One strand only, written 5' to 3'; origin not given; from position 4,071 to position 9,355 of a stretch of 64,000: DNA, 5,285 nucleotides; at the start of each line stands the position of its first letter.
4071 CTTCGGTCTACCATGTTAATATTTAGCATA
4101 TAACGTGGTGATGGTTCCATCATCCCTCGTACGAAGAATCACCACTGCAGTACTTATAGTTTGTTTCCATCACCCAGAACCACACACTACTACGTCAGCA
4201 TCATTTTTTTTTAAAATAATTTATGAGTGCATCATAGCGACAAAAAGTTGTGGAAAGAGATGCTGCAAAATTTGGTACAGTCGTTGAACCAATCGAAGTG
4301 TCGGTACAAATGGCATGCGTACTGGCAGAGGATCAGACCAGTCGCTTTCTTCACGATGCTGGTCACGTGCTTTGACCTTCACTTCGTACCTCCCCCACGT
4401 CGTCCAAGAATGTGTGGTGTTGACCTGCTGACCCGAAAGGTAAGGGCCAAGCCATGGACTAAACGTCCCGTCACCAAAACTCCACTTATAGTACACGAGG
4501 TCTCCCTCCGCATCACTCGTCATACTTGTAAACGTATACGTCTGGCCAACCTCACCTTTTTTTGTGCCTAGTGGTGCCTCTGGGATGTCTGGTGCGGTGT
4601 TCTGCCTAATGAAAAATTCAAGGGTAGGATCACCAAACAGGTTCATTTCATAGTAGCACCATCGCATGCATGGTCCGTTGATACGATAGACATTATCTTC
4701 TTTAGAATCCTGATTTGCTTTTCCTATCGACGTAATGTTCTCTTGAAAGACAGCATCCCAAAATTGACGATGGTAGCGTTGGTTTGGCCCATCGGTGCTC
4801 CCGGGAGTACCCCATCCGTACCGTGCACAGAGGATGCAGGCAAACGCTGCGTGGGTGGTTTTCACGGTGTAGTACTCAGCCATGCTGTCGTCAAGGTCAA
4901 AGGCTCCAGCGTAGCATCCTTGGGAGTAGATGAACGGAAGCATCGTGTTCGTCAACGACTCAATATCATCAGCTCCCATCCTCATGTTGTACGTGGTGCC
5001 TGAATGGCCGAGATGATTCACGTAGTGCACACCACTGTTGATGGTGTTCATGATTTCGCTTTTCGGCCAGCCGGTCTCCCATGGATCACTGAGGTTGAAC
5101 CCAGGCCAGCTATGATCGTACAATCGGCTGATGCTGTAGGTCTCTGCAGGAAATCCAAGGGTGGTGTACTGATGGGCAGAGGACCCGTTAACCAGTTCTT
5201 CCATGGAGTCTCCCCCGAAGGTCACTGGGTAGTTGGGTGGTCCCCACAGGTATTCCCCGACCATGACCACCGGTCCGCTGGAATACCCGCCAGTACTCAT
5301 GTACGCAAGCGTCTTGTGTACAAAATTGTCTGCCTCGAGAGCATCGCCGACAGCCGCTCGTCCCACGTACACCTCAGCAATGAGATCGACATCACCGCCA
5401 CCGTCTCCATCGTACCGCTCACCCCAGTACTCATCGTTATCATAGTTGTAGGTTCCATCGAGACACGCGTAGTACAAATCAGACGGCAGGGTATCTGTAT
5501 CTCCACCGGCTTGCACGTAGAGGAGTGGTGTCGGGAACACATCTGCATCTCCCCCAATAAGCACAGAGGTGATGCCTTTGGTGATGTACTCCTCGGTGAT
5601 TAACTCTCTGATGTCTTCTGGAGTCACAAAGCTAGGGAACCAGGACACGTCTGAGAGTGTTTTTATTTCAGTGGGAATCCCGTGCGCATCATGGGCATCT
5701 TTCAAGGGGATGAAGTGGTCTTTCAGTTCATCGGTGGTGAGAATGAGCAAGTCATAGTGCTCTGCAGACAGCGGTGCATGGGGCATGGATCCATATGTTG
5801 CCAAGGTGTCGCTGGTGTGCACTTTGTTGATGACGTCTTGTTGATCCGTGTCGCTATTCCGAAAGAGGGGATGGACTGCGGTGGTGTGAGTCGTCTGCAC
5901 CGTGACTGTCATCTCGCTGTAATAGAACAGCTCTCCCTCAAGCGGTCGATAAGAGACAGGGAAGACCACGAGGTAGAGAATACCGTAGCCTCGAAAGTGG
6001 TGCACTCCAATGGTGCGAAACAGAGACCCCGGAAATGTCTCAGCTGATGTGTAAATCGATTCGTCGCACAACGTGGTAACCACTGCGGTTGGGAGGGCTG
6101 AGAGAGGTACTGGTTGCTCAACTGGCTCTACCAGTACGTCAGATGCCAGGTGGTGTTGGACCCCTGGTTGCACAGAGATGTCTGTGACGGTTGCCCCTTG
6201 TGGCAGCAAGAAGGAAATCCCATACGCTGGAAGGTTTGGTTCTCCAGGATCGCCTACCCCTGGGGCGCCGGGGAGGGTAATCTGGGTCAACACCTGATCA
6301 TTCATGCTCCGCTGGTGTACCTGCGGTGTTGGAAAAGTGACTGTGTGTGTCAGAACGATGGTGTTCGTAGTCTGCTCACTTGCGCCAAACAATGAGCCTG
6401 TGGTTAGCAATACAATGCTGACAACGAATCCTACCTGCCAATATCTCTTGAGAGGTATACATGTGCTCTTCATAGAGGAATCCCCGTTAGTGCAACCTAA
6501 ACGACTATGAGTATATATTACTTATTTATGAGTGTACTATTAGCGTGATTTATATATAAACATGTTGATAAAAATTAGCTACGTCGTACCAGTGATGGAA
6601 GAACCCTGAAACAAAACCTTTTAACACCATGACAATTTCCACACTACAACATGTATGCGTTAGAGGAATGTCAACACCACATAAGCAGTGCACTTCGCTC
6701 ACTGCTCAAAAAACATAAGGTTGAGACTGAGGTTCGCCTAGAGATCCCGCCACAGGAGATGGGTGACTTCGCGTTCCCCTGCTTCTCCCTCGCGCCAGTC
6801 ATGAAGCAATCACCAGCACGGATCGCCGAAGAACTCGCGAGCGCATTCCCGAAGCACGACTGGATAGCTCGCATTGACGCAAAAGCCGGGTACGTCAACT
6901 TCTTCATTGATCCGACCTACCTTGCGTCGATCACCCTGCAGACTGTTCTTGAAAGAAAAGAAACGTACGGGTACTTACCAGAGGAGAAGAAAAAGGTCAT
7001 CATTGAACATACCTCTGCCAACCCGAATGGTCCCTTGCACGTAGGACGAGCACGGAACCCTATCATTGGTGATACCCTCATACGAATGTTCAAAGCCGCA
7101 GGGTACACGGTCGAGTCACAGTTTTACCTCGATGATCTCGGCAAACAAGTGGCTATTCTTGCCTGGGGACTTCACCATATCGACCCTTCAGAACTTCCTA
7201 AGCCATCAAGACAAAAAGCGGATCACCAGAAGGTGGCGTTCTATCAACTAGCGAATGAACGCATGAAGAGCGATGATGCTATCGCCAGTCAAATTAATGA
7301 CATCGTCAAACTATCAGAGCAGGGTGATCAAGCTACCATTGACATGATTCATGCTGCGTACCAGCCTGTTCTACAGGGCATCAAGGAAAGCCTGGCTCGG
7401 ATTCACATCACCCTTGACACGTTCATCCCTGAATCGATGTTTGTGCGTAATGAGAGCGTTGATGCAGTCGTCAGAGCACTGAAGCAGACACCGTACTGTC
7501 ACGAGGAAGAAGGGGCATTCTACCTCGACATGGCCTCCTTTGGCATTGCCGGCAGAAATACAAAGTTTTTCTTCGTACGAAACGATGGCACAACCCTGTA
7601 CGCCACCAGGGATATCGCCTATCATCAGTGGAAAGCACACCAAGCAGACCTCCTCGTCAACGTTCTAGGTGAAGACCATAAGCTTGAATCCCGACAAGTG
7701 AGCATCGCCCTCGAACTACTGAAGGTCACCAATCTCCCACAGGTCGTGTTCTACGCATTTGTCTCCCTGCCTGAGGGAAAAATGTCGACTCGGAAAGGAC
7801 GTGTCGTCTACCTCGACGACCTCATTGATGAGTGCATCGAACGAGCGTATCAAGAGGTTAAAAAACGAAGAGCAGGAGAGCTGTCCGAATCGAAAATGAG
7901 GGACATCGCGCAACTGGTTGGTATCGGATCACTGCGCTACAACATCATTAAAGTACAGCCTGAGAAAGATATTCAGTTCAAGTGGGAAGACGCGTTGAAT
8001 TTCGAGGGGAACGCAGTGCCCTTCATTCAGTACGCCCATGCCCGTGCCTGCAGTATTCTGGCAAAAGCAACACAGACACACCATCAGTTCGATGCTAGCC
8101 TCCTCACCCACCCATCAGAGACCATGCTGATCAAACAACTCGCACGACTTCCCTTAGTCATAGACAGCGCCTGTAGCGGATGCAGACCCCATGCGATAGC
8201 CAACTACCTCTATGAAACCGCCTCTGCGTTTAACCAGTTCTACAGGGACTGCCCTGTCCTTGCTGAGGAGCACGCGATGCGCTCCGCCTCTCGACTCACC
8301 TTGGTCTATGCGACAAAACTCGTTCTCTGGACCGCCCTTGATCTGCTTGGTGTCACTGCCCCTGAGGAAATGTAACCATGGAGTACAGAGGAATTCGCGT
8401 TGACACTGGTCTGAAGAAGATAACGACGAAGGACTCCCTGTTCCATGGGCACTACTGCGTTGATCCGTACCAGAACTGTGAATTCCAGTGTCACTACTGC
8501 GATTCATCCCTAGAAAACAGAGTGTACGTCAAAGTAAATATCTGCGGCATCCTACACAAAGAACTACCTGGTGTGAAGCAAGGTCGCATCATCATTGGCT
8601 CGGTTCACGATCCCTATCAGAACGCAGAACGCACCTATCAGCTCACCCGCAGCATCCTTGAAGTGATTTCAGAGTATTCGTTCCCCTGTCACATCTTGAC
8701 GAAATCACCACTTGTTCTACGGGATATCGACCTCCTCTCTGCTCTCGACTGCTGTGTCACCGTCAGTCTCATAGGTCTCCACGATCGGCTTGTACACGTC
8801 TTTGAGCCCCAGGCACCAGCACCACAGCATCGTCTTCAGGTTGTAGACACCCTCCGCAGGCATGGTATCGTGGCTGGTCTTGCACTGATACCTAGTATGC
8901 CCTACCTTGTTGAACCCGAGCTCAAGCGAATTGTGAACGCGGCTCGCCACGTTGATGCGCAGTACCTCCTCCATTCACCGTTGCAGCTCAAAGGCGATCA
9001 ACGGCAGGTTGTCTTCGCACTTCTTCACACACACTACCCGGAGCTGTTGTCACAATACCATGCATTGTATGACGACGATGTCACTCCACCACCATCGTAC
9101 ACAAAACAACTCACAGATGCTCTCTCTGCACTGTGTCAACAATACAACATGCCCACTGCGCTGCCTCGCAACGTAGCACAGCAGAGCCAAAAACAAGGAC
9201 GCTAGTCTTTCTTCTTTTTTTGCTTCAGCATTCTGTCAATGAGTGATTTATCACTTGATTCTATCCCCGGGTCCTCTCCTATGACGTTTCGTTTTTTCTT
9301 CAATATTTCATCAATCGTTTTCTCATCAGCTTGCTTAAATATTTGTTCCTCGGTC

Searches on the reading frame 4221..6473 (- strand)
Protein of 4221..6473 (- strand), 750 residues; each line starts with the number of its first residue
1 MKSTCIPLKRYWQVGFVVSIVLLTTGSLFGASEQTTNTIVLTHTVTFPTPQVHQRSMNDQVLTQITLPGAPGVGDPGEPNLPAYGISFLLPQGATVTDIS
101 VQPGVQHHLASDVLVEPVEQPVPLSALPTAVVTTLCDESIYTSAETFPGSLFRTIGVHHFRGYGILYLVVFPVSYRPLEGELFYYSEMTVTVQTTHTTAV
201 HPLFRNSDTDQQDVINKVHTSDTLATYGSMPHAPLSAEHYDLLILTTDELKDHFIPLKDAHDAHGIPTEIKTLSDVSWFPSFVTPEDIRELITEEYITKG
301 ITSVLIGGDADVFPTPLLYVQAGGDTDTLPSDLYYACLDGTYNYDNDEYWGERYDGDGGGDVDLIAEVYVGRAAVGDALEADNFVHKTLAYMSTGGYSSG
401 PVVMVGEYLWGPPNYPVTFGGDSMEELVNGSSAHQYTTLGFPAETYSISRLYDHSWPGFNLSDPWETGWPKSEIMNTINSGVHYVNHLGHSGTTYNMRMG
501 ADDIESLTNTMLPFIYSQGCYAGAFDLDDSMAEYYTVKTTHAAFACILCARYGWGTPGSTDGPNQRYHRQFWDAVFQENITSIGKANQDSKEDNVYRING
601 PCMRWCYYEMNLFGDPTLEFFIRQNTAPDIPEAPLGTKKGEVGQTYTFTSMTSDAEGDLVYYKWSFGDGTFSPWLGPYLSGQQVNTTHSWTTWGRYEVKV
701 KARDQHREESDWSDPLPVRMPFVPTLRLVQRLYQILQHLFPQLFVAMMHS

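Call 29: search_protein_families(library=pfam, proteins=[window:4221-6473:-], max_evalue=0.1)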
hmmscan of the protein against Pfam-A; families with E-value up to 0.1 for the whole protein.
window:4221-6473:- (750 aa): 4 families
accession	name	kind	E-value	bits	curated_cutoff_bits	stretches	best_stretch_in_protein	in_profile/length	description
PF01364.23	Peptidase_C25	-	2.7e-47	162.3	23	1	243-619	2-373/374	Peptidase family C25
PF18911.6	PKD_4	-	6.3e-10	39.4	27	1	631-706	4-72/85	PKD domain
PF00801.26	PKD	-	8.1e-10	39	23.5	1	640-707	11-70/80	PKD domain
PF08126.16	Propeptide_C25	-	2.3e-09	37.1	22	1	50-221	31-192/205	Propeptide_C25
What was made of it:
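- A Peptidase_C25 gene with propeptide and PKD domain is in the window at 4221..6473 (call 29).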

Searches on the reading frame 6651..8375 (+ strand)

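Call 63: search_protein_families(library=pfam, proteins=[window:6651-8375:+], max_evalue=0.001)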
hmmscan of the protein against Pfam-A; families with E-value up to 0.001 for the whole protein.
window:6651-8375:+ (574 aa): 6 families
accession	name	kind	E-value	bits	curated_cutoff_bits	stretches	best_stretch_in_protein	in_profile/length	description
PF00750.26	tRNA-synt_1d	-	3.8e-42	145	23.3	1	96-445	2-349/349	tRNA synthetases class I (R), catalytic domain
PF05746.21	DALR_1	-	1.2e-33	116.1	22.3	1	459-574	1-117/117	DALR anticodon binding domain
PF03485.21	Arg_tRNA_synt_N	-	2e-16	60.8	21.5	1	6-86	2-85/85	Arginyl tRNA synthetase N terminal domain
PF01921.24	tRNA-synt_1f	-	2.3e-05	23.9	27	0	113-163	20-70/360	tRNA synthetases class I (K)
PF00133.28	tRNA-synt_1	-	4e-05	23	22.7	0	111-164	20-73/414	tRNA synthetases class I (I, L, M and V)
PF09334.17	tRNA-synt_1g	-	4.1e-05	23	20.1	0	332-395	281-345/391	tRNA synthetases class I (M)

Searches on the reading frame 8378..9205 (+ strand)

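Call 63: search_protein_families(library=pfam, proteins=[window:8378-9205:+], max_evalue=0.001)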
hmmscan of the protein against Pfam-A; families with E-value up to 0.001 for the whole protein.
window:8378-9205:+ (275 aa): 1 family
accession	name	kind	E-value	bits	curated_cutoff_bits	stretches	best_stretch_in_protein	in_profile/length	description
PF04055.27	Radical_SAM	-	4.4e-05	24.2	29.5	1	30-187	3-164/166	Radical SAM superfamily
